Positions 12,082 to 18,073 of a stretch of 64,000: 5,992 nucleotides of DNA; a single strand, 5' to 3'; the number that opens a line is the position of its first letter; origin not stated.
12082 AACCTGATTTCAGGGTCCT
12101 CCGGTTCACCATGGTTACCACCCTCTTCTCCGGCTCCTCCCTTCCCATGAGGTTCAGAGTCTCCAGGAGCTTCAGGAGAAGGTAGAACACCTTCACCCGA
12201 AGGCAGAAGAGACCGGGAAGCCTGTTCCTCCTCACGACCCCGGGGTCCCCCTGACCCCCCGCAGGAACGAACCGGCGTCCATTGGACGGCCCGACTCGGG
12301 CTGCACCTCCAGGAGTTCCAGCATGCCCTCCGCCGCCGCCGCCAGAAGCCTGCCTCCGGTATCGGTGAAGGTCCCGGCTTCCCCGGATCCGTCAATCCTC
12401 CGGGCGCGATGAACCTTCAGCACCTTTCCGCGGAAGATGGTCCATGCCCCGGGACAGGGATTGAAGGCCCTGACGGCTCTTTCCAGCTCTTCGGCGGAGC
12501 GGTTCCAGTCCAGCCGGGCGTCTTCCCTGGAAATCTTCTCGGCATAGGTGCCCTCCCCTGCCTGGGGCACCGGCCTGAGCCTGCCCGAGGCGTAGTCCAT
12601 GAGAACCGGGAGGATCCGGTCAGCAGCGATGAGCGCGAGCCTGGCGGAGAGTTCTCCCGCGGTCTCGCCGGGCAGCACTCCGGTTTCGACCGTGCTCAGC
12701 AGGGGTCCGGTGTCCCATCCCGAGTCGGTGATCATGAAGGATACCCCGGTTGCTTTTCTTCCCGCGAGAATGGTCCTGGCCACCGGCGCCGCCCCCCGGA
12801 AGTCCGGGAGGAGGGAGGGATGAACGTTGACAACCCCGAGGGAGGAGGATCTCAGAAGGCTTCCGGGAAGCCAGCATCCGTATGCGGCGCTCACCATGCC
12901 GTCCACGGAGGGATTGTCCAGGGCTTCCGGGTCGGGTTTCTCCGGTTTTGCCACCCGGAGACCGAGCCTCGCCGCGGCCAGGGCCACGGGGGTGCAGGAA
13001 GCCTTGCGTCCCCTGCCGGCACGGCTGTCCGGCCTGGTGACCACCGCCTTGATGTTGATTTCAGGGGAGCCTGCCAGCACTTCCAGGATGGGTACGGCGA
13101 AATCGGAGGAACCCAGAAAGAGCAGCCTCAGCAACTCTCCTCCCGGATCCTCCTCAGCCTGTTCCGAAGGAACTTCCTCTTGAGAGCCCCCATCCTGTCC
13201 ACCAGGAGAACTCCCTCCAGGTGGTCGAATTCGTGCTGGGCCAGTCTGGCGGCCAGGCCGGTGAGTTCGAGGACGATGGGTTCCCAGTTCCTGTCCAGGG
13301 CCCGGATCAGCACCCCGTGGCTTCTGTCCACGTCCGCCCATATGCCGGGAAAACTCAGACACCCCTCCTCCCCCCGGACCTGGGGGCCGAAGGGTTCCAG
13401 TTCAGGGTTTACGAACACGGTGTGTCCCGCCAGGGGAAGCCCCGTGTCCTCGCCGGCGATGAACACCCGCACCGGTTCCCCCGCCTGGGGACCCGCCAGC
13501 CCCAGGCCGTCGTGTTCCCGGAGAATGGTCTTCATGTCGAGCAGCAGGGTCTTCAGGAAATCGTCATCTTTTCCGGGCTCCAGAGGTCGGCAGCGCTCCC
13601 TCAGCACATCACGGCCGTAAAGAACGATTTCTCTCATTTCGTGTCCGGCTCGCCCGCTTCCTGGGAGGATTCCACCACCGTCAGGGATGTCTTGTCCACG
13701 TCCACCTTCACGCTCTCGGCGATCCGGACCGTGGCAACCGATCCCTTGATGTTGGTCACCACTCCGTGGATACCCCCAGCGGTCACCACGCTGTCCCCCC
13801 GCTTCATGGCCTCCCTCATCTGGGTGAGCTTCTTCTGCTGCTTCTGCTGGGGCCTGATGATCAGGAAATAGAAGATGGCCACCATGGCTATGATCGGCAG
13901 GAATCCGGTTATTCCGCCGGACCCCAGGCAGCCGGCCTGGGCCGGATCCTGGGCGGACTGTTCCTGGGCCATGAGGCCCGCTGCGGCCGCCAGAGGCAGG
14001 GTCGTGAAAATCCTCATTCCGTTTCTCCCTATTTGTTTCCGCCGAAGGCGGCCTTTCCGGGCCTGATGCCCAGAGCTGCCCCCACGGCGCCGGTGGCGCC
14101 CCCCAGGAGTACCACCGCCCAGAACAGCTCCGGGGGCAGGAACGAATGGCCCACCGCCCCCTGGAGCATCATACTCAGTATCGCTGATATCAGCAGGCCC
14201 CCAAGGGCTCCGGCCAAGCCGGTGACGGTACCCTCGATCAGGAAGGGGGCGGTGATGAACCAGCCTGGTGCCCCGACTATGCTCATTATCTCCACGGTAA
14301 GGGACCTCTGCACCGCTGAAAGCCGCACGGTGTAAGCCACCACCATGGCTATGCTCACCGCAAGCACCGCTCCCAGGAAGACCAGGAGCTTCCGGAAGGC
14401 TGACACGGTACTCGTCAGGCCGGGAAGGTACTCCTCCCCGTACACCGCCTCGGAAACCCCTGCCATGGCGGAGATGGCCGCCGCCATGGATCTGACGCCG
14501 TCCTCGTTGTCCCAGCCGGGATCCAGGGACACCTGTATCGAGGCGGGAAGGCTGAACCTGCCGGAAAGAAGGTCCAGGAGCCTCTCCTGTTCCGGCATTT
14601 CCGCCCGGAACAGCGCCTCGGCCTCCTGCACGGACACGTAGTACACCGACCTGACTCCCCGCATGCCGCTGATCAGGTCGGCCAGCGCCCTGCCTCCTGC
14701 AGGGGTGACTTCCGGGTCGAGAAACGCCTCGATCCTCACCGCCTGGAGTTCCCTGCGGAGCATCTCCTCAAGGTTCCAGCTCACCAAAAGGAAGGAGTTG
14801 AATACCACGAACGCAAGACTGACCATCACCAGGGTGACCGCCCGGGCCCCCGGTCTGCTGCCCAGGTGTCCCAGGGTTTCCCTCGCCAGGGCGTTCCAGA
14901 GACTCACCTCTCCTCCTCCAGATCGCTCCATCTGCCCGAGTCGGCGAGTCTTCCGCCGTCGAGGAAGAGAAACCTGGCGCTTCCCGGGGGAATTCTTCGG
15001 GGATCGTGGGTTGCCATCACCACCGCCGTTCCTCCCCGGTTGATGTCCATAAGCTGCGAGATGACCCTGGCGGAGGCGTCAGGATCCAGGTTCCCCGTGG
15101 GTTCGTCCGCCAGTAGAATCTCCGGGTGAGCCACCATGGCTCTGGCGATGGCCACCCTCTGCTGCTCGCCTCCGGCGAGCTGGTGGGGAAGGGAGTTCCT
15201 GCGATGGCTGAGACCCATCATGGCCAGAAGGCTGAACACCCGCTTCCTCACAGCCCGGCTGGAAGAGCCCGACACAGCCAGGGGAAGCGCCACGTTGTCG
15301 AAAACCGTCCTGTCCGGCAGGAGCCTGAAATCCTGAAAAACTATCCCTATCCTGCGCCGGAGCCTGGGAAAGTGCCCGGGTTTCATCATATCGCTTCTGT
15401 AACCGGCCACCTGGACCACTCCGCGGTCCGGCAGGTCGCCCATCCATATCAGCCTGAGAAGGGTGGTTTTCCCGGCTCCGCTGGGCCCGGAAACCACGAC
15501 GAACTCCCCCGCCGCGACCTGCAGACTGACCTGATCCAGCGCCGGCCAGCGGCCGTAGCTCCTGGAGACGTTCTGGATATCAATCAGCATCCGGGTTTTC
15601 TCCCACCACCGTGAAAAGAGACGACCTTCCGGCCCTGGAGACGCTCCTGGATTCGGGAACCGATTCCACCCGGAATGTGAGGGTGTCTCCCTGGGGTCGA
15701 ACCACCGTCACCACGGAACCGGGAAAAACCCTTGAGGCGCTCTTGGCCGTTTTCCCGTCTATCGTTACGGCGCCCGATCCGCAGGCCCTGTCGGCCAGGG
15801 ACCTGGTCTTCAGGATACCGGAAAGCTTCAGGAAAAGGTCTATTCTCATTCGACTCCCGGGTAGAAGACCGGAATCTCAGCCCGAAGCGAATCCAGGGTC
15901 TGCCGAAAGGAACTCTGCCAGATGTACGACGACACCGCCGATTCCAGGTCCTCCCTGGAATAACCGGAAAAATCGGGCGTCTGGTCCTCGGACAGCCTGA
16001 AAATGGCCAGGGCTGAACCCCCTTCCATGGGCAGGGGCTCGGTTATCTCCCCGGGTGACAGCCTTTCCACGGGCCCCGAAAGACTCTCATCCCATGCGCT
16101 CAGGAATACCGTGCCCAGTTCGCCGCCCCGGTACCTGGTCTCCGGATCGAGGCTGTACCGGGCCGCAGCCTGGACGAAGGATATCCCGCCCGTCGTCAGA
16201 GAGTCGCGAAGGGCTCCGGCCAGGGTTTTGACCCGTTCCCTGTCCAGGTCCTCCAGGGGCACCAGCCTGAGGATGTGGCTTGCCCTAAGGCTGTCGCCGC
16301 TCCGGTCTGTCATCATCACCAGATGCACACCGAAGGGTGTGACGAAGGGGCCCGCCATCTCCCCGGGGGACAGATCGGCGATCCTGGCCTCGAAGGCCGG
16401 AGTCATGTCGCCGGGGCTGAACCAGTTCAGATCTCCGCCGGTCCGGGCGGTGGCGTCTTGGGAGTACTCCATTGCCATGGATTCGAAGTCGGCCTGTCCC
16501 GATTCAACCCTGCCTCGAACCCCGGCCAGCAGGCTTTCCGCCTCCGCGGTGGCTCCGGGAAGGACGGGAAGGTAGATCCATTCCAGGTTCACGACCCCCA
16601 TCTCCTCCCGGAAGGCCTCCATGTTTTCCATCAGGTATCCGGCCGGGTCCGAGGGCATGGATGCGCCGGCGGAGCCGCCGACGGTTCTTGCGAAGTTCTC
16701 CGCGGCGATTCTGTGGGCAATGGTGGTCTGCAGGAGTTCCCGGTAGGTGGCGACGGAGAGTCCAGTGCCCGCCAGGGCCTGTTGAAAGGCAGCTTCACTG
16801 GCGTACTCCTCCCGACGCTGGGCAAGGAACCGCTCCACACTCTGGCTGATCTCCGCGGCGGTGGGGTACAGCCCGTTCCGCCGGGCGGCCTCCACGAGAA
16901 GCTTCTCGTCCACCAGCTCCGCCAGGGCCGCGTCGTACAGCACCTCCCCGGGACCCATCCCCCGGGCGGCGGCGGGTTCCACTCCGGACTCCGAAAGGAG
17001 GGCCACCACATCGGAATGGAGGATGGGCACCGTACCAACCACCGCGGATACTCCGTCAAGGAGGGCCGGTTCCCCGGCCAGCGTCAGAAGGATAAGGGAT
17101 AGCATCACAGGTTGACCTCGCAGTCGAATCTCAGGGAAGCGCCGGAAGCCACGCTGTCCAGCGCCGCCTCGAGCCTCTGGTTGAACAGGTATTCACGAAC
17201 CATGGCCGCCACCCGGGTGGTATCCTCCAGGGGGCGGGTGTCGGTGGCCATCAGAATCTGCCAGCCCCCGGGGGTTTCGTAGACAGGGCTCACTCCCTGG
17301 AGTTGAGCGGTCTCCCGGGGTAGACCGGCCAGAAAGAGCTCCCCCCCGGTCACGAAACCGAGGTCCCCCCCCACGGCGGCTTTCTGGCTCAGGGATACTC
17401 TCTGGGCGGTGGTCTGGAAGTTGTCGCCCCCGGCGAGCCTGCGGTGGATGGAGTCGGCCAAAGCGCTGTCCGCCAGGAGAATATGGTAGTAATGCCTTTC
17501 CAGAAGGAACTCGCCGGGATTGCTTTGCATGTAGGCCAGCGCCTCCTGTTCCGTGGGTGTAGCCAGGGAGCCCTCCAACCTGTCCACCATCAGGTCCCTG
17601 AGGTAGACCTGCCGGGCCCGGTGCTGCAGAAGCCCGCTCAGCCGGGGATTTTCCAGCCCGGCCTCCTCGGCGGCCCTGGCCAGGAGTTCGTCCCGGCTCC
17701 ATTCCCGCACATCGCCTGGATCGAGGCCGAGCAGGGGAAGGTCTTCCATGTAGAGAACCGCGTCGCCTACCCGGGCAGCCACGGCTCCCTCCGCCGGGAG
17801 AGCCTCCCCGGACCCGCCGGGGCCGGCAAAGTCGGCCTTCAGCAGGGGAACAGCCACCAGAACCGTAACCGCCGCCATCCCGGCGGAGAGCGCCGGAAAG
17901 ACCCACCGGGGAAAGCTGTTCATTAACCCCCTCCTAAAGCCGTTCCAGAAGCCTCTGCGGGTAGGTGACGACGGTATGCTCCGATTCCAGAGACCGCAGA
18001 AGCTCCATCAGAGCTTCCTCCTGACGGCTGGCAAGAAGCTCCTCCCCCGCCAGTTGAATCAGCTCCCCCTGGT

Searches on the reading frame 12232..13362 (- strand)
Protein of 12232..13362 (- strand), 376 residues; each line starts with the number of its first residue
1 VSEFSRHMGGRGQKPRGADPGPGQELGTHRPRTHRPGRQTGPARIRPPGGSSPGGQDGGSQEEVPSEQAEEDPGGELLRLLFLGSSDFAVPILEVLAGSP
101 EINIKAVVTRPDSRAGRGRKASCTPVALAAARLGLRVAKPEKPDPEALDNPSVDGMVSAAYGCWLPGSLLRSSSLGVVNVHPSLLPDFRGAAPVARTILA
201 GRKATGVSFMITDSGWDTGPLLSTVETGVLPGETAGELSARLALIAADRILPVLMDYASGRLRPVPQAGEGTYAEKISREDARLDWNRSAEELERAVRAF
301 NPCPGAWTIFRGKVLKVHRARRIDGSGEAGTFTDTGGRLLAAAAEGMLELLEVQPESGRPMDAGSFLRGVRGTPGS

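Call 35: search_protein_families(library=pfam, proteins=[window:12232-13362:-], max_evalue=0.001)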
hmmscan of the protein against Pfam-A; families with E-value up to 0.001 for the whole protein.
window:12232-13362:- (376 aa): 2 families
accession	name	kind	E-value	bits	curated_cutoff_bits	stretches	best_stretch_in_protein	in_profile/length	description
PF00551.24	Formyl_trans_N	-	2.2e-28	99.7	26.1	1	80-244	3-171/181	Formyl transferase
PF02911.23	Formyl_trans_C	-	2.5e-21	76.2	21.1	1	276-370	1-99/100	Formyl transferase, C-terminal domain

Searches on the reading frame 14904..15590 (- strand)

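Call 36: search_protein_families(library=pfam, proteins=[window:14904-15590:-], max_evalue=0.001)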
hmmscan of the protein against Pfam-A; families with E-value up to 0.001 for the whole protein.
window:14904-15590:- (228 aa): 4 families
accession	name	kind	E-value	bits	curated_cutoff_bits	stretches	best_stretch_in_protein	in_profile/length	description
PF00005.33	ABC_tran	-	2.3e-31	109.6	25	1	18-165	1-136/137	ABC transporter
PF13304.12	AAA_21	-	2.6e-08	34.7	27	0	154-197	256-300/304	AAA domain, putative AbiEii toxin, Type IV TA system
PF13191.12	AAA_16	-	0.00016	22.6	32.6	1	24-56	18-51/167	AAA ATPase domain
PF20703.3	nSTAND1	-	0.0009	19.4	27.1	0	11-46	16-51/379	Novel STAND NTPase 1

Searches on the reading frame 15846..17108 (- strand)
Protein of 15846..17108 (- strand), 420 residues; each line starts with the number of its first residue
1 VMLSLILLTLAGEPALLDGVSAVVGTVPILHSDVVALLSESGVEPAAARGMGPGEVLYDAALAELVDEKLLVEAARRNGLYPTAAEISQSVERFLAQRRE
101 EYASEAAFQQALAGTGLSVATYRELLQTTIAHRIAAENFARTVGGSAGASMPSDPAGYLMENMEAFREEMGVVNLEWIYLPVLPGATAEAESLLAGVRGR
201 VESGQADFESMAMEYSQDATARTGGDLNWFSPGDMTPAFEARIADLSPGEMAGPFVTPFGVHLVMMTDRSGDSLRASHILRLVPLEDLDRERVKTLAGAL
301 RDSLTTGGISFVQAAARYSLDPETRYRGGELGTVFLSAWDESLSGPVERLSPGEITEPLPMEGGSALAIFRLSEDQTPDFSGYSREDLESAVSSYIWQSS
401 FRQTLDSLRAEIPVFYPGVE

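Call 17: search_protein_families(library=pfam, proteins=[window:15846-17108:-], max_evalue=0.01)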
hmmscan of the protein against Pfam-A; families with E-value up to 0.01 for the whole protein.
window:15846-17108:- (420 aa): 5 families
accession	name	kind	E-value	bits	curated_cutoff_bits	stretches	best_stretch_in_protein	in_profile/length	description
PF00639.27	Rotamase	-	1e-29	103.8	21.7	2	186-268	14-97/97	PPIC-type PPIASE domain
PF13616.12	Rotamase_3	-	9.3e-26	91.1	22.5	2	189-269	35-115/116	PPIC-type PPIASE domain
PF13145.12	Rotamase_2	-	2.3e-07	32.1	27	1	219-269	57-108/121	PPIC-type PPIASE domain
PF13624.11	SurA_N_3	-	4.3e-07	30.3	27.2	1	57-131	83-157/162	SurA-like N-terminal domain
PF09312.16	SurA_N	-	0.00015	22.4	30.8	1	17-130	1-112/118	SurA N-terminal domain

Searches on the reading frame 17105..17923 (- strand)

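Call 17: search_protein_families(library=pfam, proteins=[window:17105-17923:-], max_evalue=0.01)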
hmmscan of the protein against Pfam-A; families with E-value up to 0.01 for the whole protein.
window:17105-17923:- (272 aa): 2 families
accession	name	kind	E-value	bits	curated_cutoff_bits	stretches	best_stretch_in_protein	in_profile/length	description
PF00639.27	Rotamase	-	0.0001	23.6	21.7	1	154-227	20-96/97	PPIC-type PPIASE domain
PF13616.12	Rotamase_3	-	0.0012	19.8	22.5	1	153-195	37-80/116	PPIC-type PPIASE domain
